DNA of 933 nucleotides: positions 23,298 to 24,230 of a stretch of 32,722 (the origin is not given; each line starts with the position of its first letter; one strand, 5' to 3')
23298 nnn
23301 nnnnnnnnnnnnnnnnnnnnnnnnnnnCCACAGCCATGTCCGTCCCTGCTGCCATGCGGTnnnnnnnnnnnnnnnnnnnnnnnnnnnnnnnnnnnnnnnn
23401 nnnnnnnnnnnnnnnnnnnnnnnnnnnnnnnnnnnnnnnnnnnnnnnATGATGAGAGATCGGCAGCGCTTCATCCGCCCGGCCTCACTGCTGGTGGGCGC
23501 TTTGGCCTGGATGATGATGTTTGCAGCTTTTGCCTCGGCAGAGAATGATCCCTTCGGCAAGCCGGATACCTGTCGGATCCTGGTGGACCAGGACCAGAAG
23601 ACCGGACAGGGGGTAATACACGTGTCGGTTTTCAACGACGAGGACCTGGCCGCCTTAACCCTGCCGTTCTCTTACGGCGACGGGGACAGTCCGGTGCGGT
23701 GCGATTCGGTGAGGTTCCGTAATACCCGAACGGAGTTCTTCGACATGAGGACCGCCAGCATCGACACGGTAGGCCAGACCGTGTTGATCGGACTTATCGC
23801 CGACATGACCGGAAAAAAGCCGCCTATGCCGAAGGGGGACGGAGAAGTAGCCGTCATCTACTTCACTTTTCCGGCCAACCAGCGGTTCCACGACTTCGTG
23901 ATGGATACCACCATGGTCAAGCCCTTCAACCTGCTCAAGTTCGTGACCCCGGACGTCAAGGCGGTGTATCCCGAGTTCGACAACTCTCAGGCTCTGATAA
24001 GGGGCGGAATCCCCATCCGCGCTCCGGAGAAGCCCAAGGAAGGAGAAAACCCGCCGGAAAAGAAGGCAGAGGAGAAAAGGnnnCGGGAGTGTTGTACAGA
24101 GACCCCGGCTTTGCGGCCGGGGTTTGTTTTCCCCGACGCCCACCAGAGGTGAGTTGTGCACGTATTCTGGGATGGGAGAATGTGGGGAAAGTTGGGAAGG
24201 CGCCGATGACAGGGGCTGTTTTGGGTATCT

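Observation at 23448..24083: Possible cohesin-like partner encoded next to a dockerin-bearing peptidase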

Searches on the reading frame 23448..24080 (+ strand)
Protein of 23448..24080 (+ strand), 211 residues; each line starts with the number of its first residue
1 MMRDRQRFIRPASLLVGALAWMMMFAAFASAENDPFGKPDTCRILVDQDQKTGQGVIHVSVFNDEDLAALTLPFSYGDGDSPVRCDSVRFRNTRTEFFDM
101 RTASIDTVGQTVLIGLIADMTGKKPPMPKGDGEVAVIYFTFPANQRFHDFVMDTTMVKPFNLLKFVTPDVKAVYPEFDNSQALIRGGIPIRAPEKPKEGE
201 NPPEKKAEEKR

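Call 4: search_protein_families(library=pfam, proteins=[window:23448-24080:+], max_evalue=10)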
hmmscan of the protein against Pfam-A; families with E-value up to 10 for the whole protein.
window:23448-24080:+ (211 aa): 0 families

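Call 5: search_protein_families(library=ncbifam, proteins=[window:23448-24080:+], max_evalue=10)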
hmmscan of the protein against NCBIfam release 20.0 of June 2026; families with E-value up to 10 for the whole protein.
window:23448-24080:+ (211 aa): 0 families

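Call 6: find_homologous_proteins(query=window:23448-24080:+, max_evalue=0.001)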
Query window:23448-24080:+ (211 aa): 102 proteins with E <= 0.001 among 411 candidates.
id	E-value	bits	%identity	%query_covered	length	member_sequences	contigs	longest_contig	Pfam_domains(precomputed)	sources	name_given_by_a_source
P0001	1.0e-137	474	100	100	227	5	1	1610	-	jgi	jgi:hypothetical protein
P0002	7.7e-121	419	89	100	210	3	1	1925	-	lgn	-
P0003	3.7e-119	414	88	100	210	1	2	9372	-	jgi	jgi:hypothetical protein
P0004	1.2e-118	412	88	100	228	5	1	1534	-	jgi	jgi:hypothetical protein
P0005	3.5e-114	397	83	100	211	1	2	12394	-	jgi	jgi:hypothetical protein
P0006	1.6e-104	366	80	100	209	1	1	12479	-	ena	-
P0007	1.5e-94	333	71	100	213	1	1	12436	-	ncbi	-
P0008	2.8e-94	332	75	91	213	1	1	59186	-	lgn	-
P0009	1.1e-89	317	71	99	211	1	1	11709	-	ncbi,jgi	-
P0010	6.2e-85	302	66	91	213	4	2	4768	-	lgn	-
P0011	8.1e-83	295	67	90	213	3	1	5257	-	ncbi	-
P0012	1.4e-80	288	62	99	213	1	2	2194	-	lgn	-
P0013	6.5e-80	285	59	100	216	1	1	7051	-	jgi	jgi:hypothetical protein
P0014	9.8e-80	285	63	95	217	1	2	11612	-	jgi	jgi:hypothetical protein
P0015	2.4e-78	280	64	93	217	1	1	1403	-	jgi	jgi:hypothetical protein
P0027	1.1e-75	272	59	99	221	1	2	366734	-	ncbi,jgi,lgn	-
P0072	2.1e-70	254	56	100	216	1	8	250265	-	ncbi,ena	-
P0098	2.1e-57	212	59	75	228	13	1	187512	-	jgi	jgi:hypothetical protein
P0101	1.3e-40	157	47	73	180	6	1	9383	-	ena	-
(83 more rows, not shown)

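Call 10: search_solved_structures(query=A1, max_evalue=10, show_alignments=3)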
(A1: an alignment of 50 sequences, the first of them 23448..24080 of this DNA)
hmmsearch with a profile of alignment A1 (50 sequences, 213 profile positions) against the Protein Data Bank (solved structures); distinct sequences matched with E-value up to 10: 0.

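Call 12: find_encoding_contigs(protein=P0027, flank=8000, max_places=3)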
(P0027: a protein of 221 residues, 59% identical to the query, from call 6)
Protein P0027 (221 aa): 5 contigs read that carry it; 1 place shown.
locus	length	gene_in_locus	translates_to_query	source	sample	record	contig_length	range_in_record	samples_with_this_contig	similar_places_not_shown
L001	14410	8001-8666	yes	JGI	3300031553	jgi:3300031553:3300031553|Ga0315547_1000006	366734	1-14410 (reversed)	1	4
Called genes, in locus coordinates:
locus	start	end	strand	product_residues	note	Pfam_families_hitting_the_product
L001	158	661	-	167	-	PF13577:SnoaL_4 (weak), PF13474:SnoaL_3 (weak), PF14534:DUF4440, PF12680:SnoaL_2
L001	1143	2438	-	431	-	-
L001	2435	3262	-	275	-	PF17131:TP_0789-like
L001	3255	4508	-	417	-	PF12704:MacB_PCD, PF02687:FtsX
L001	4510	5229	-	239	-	PF00005:ABC_tran, PF02463:SMC_N (weak), PF13304:AAA_21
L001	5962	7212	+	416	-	PF01964:ThiC_Rad_SAM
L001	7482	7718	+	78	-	PF10387:DUF2442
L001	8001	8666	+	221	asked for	-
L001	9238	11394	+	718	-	PF00246:Peptidase_M14, PF20773:InhA-like_MAM, PF00404:Dockerin_1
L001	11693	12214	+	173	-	-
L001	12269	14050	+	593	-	PF02554:CstA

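Call 13: find_encoding_contigs(protein=P0072, flank=8000, max_places=2)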
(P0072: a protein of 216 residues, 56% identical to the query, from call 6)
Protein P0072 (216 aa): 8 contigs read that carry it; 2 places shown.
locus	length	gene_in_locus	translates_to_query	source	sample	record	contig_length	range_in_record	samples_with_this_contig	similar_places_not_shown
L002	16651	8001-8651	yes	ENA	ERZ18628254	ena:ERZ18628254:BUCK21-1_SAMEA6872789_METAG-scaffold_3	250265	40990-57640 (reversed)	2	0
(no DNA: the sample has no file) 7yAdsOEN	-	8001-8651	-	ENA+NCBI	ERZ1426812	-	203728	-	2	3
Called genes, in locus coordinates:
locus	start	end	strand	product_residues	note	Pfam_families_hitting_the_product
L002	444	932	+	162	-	-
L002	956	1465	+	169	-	-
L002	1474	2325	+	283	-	-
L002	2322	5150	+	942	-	PF22904:NOMO1-like_2nd (faint), PF17210:SdrD_B (faint), PF11614:FixG_C (faint), PF09430:EMC7_beta-sandw (faint), PF13620:CarboxypepD_reg (faint), PF17802:SpaA (faint)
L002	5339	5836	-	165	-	PF00404:Dockerin_1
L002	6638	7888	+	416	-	PF01964:ThiC_Rad_SAM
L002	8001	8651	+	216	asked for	-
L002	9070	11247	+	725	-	PF00246:Peptidase_M14, PF20773:InhA-like_MAM, PF00404:Dockerin_1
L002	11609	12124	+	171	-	-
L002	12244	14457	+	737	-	PF01578:Cytochrom_C_asm, PF16327:CcmF_C, PF05140:ResB (faint)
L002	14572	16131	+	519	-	PF01590:GAF, PF13185:GAF_2, PF13492:GAF_3 (weak), PF00990:GGDEF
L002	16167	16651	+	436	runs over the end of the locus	PF08486:SpoIID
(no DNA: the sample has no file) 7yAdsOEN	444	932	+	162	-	-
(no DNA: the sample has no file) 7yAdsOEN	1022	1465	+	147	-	-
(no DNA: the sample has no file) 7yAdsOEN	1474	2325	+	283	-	-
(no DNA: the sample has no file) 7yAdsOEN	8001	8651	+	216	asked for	-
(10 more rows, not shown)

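Call 14: find_encoding_contigs(protein=P0098, flank=8000, max_places=2)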
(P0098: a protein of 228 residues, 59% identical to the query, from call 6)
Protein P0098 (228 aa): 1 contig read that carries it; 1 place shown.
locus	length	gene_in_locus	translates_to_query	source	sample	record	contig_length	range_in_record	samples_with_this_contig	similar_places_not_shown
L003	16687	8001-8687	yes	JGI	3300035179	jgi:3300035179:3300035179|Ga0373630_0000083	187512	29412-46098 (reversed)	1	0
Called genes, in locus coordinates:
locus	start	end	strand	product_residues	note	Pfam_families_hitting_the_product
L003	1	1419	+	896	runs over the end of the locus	PF00404:Dockerin_1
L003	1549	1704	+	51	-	-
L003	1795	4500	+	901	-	PF00270:DEAD, PF04851:ResIII, PF22527:DEXQc_Suv3, PF00271:Helicase_C (weak), PF21280:Helicase_dom4_arc (weak)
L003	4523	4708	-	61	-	-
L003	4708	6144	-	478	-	-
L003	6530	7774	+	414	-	PF01964:ThiC_Rad_SAM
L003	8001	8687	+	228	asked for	-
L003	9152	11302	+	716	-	PF00246:Peptidase_M14, PF20773:InhA-like_MAM, PF00404:Dockerin_1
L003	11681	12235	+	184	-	PF18935:DUF5683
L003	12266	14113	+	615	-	PF13588:HSDR_N_2, PF02384:N6_Mtase, PF01170:UPF0020 (weak), PF20473:MmeI_Mtase (weak), PF07669:Eco57I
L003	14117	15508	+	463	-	PF01420:Methylase_S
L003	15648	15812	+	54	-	-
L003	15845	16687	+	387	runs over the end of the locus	PF10137:CAP12-PCTIR_TIR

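Call 15: find_encoding_contigs(protein=P0101, flank=8000, max_places=2)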
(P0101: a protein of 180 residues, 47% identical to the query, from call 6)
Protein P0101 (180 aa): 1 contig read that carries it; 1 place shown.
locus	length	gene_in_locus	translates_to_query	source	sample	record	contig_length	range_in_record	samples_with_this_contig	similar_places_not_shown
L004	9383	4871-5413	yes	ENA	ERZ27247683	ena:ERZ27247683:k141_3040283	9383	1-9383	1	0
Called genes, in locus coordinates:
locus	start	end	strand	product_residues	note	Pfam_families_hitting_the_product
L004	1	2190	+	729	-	?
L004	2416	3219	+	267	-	PF01435:Peptidase_M48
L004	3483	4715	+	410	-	PF01964:ThiC_Rad_SAM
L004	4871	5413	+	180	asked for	-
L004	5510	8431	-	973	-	PF00270:DEAD, PF04851:ResIII, PF22527:DEXQc_Suv3 (faint), PF00271:Helicase_C (weak), PF21280:Helicase_dom4_arc (weak)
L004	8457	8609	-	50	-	-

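Call 20: predict_structure(alignment_id=A1)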
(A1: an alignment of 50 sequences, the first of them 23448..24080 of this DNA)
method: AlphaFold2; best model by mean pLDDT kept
length: 211 residues; sequences in the alignment: 50
mean_pLDDT: 81.5   pTM: 0.69
mean pLDDT of the five models: 81.5, 76.7, 69.5, 69.1, 64.4
residues with pLDDT >= 90: 116; 70-90: 42; 50-70: 25; < 50: 28
segments of 3 or more residues with pLDDT < 50: 31-36, 189-204, 206-211
pLDDT, mean of each block of 10 residues (from residue 1): 57 74 65 57 93 92 96 93 94 95 95 95 91 97 81 90 94 94 75 42 46 43
secondary structure, 60 per line:
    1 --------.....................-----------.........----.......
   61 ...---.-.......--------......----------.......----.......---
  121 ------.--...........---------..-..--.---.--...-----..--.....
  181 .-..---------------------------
elements in order: H9-29 E41-49 E54-63 E69-75 E84-89 E100-106 E111-117 E130-140 E164-166 E176-181

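Call 22: fold_search(model_id=the predicted structure, library=pdb)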
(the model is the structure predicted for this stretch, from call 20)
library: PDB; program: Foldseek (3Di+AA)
matches with E <= 10: 1430; with E <= 0.001: 70
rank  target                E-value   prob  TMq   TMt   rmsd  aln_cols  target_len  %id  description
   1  2bm3                  7.2e-06  1.00  0.47  0.59   5.0       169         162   13  Structure of the Type II cohesin from Clostridium thermocellum SdbA (released 2005-03-10)
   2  4fl4_B                8.8e-06  1.00  0.46  0.57   4.9       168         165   13  Scaffoldin conformation and dynamics revealed by a ternary complex from the Clostridium thermocellum cellulosome (released 2012-06-27)
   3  4fl4_C                9.3e-06  1.00  0.53  0.37   3.0       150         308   11  Scaffoldin conformation and dynamics revealed by a ternary complex from the Clostridium thermocellum cellulosome (released 2012-06-27)
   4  5nrm_A                1.3e-05  1.00  0.54  0.77   2.8       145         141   13  Crystal structure of the sixth cohesin from Acetivibrio cellulolyticus' scaffoldin B in complex with Cel5 dockerin S51 (released 2018-01-31)
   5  4ums                  1.3e-05  1.00  0.53  0.70   5.0       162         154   15  The crystal structure of the seventh ScaB type I cohesin from Pseudobacteroides cellulosolvens (released 2015-05-06)
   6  1qzn                  1.3e-05  1.00  0.49  0.59   5.5       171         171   13  Crystal Structure Analysis of a type II cohesin domain from the cellulosome of Acetivibrio cellulolyticus (released 2004-09-21)
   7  2b59_A                1.4e-05  1.00  0.44  0.55   6.1       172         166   16  The type II cohesin dockerin complex (released 2005-10-11)
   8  4fl4_K                1.6e-05  1.00  0.46  0.57   5.0       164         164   12  Scaffoldin conformation and dynamics revealed by a ternary complex from the Clostridium thermocellum cellulosome (released 2012-06-27)
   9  5m0y_A                1.8e-05  1.00  0.50  0.59   4.2       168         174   14  Crystal Structure of the CohScaA-XDocCipB type II complex from Clostridium thermocellum at 1.5Angstrom resolution (released 2017-09-06)
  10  4dh2_A                2.1e-05  1.00  0.48  0.62   5.0       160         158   13  Crystal structure of Coh-OlpC(Cthe_0452)-Doc435(Cthe_0435) complex: A novel type I Cohesin-Dockerin complex from Clost (released 2012-11-28)
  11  2xdh                  2.2e-05  1.00  0.47  0.69   3.9       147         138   15  Non-cellulosomal cohesin from the hyperthermophilic archaeon Archaeoglobus fulgidus (released 2010-05-26)
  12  5lxv_C                2.2e-05  1.00  0.51  0.61   4.1       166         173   11  Crystal structure of Ruminococcus flavefaciens scaffoldin C cohesin in complex with a dockerin from an uncharacterized (released 2016-10-19)
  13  4fl4_I                2.3e-05  1.00  0.49  0.35   4.1       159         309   12  Scaffoldin conformation and dynamics revealed by a ternary complex from the Clostridium thermocellum cellulosome (released 2012-06-27)
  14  5lxv_A                2.3e-05  1.00  0.50  0.59   4.0       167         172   11  Crystal structure of Ruminococcus flavefaciens scaffoldin C cohesin in complex with a dockerin from an uncharacterized (released 2016-10-19)
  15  2ccl_A                2.4e-05  1.00  0.52  0.71   3.1       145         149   12  THE S45A, T46A MUTANT OF THE TYPE I COHESIN-DOCKERIN COMPLEX FROM THE CELLULOSOME OF CLOSTRIDIUM THERMOCELLUM (released 2007-02-13)
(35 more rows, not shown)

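Call 26: search_protein_families(library=pfam, alignment_id=A1, max_evalue=10)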
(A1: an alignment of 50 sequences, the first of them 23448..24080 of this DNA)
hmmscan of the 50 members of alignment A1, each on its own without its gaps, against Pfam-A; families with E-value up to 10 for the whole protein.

A. member 1, window:23448-24080:+ (211 aa): 0 families

B. families by the number of members that match (of 50 scanned): 6 families
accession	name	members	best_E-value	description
PF14081.11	DUF4262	3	0.014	Domain of unknown function (DUF4262)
PF19873.4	DUF6346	3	0.12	Family of unknown function (DUF6346)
PF19170.5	DUF5852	1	0.0098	Family of unknown function (DUF5852)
PF25184.1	YxzE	1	0.076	YxzE-like putative bacteriocin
PF22882.2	GT-D-like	1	0.13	GT-D fold-like domain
PF14113.12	Tae4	1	0.19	Type VI secretion system (T6SS), amidase effector protein 4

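Call 27: find_related_loci(query=A1, collection=genome_contigs, flank=10000)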
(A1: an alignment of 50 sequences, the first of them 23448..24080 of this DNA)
Query A1 (211 aa) in genome_contigs; peptide patterns used: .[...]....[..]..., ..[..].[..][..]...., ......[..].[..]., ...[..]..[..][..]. (x = any residue, [..] = any of these).
91 stretches matched a pattern; 24 encode a relative of the query (tblastn E <= 1e-3); 23 distinct loci.
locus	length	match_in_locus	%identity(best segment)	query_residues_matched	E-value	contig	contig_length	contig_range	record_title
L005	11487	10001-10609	89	2-203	2e-122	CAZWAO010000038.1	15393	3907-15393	MAG TPA_asm: uncultured Ignavibacteria bacterium isolate binchicken_co81_427 genome assembly, contig: NODE_5691_length_1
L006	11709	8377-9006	71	2-210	8e-96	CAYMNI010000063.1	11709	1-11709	MAG TPA_asm: uncultured Ignavibacteria bacterium isolate SRP214966_co2_447 genome assembly, contig: NODE_9402_length_117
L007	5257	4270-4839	67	1-190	7e-87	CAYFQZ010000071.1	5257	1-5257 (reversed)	MAG TPA_asm: uncultured Ignavibacteria bacterium isolate ERP108616_co1_151 genome assembly, contig: k119_1084242, whole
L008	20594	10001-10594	61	1-198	5e-83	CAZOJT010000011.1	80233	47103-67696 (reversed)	MAG TPA_asm: uncultured Ignavibacteria bacterium isolate binchicken_co89_550 genome assembly, contig: NODE_309_length_80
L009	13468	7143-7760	59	2-209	3e-81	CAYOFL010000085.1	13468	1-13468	MAG TPA_asm: uncultured Ignavibacteria bacterium isolate binchicken_co211_253 genome assembly, contig: NODE_3072_length_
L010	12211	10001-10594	60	1-198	3e-81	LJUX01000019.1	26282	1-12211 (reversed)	MAG: candidate division Zixibacteria bacterium SM23_73_3 WORSMTZ_2487, whole genome shotgun sequence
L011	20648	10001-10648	59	2-208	2e-78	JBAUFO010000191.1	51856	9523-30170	MAG: Candidatus Zixiibacteriota bacterium isolate MFD13088_ilm_asm_bin32 k127_203740, whole genome shotgun sequence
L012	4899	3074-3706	57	1-210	1e-77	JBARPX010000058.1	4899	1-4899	MAG: Candidatus Zixiibacteriota bacterium isolate MFD13424_ilm_asm_bin49 k127_248155, whole genome shotgun sequence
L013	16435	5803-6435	58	1-210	1e-77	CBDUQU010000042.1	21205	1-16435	MAG TPA_asm: uncultured bacterium isolate SRR22302359_binner13_Refined_3 genome assembly, contig: ERZ25073601.395, whole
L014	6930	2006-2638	55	2-211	2e-77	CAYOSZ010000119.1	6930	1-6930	MAG TPA_asm: uncultured Ignavibacteria bacterium isolate SRP214966_co2_364 genome assembly, contig: NODE_20818_length_69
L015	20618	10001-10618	55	1-211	4e-76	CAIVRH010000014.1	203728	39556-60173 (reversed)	uncultured candidate division Zixibacteria bacterium isolate AM-sed-core3-D1_bin-832 genome assembly, contig: bin-832:14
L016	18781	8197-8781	57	2-192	3e-71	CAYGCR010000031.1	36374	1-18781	MAG TPA_asm: uncultured Ignavibacteria bacterium isolate ERP108616_co2_224 genome assembly, contig: NODE_1364_length_363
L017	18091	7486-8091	61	8-210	3e-80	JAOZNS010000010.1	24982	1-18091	MAG: Candidatus Zixiibacteriota bacterium isolate GMC4.concoct.267_sub GMC4_1575_length_24982_cov_7.380631, whole genome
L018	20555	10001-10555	56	23-208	2e-69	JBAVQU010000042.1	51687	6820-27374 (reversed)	MAG: Candidatus Zixiibacteriota bacterium isolate MFD02350_ilm_asm_bin5 k127_109157, whole genome shotgun sequence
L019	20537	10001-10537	54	15-191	2e-66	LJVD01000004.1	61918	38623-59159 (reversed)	MAG: candidate division Zixibacteria bacterium SM1_73 WOR1_30_36_1131, whole genome shotgun sequence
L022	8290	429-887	51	33-185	3e-51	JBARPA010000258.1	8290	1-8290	MAG: Candidatus Zixiibacteriota bacterium isolate MFD13423_ilm_asm_bin54 k127_386546, whole genome shotgun sequence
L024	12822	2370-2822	50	34-184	5e-49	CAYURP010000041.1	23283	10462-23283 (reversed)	MAG TPA_asm: uncultured Ignavibacteria bacterium isolate binchicken_co89_584 genome assembly, contig: NODE_3608_length_2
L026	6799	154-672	34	13-184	9e-29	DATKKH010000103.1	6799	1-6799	MAG TPA_asm: Terriglobales bacterium isolate SMAG_U14652 k141_2957044, whole genome shotgun sequence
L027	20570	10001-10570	27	3-203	4e-12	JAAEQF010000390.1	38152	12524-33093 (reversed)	MAG: FCB group bacterium isolate Gpa_11 GpaG_CONTIG2208297, whole genome shotgun sequence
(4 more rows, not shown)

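Call 32: search_protein_families(library=pfam, proteins=[L027:9291-9848:+, L027:9911-12343:+, L027:12437-14800:+, L026:136-687:+], max_evalue=10)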
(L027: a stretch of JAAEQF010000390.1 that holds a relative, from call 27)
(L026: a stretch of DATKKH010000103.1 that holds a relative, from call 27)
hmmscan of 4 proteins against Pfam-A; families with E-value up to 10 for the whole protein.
L027:9291-9848:+ (185 aa): 0 families

L027:9911-12343:+ (810 aa): 6 families
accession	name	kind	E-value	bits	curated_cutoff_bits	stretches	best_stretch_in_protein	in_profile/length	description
PF19190.6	BACON_2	-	5e-16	58.8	25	4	235-273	20-58/94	Viral BACON domain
PF00404.24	Dockerin_1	-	0.0033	18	22.9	2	742-797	2-57/57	Dockerin type I domain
PF22076.2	Cep192_D6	-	0.0092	16.6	35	1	217-275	6-63/101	Cep192 domain 6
PF13004.13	BACON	-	0.011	16.2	25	2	352-371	2-21/61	Putative binding domain, N-terminal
PF08534.16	Redoxin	-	0.18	12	26.6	1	616-678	30-90/148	Redoxin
PF18533.6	DUF5622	-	0.3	11.7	25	1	115-143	14-41/66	Domain of unknown function (DUF5622)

L027:12437-14800:+ (787 aa): 8 families
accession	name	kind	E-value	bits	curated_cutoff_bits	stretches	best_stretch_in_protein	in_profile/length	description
PF01433.26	Peptidase_M1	-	1.1e-28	100.8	27.7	1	388-531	64-218/218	Peptidase family M1 domain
PF17900.6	Peptidase_M1_N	-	2.7e-13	50.9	25.8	1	126-299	5-186/186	Peptidase M1 N-terminal domain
PF05345.18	He_PIG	-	9.2e-08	32.9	24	1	659-713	39-94/96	Putative Ig domain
PF00404.24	Dockerin_1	-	0.00033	21.2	22.9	1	721-774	1-55/57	Dockerin type I domain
PF12892.13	FctA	-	0.13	13.5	22.1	1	677-711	78-108/120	Spy0128-like isopeptide containing domain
PF20493.3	WD-like_fungi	-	0.17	12.2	22.5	0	758-780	20-42/199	Fungal WD-like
PF22352.2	K319L-like_PKD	-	0.32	11.5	27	1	677-708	51-80/84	K319L-like, PKD domain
PF13582.12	Reprolysin_3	-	0.38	11.7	22.4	1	377-402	89-117/123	Metallo-peptidase family M12B Reprolysin-like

L026:136-687:+ (183 aa): 2 families
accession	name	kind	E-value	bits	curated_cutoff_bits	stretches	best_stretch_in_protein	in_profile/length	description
PF00963.24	Cohesin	-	0.0012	19.4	24.1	1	41-156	8-124/139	Cohesin domain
PF04151.21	PPC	-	0.055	14.8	25.9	0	102-130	10-38/70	Bacterial pre-peptidase C-terminal domain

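Call 33: search_protein_representatives(alignment_id=A1)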
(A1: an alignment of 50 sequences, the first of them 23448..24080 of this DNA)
Query: 50 sequences, 213 profile positions. Proteins with E-value up to 0.001 (for the whole library): 413; up to 1e-10: 156; up to 1e-30: 16. The best 150 are listed.
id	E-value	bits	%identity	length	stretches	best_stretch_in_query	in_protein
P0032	1.5e-101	354.5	-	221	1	1-213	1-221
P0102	4.2e-72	258.3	-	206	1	9-194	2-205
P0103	9.6e-68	244.0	-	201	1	10-184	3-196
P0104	2.8e-45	170.6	-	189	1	11-184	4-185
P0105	6.9e-45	169.4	-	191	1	13-184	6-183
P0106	2.8e-44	167.3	-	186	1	10-183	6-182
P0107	5.4e-39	150.1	-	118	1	94-203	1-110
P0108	1.7e-37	145.2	-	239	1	12-177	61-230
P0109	8.8e-35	136.3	-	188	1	12-183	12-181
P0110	9.3e-35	136.2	-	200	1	24-176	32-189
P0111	1.1e-34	136.0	-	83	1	8-87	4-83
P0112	1.3e-32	129.2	-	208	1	14-198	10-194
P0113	4.4e-32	127.5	-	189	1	54-180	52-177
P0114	7.5e-32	126.7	-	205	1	17-210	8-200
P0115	6.9e-31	123.6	-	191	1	13-185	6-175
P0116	9.4e-31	123.2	-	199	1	14-190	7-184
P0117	6.8e-30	120.4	-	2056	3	34-188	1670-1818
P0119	5.4e-28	114.2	-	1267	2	15-183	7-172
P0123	2.3e-26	108.8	-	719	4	13-177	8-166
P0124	4.0e-26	108.0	-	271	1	16-177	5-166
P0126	8.4e-25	103.7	-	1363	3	12-181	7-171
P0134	8.5e-22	93.9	-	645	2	10-175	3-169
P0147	2.2e-18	82.7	-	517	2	13-188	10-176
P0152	1.5e-17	80.0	-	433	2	11-155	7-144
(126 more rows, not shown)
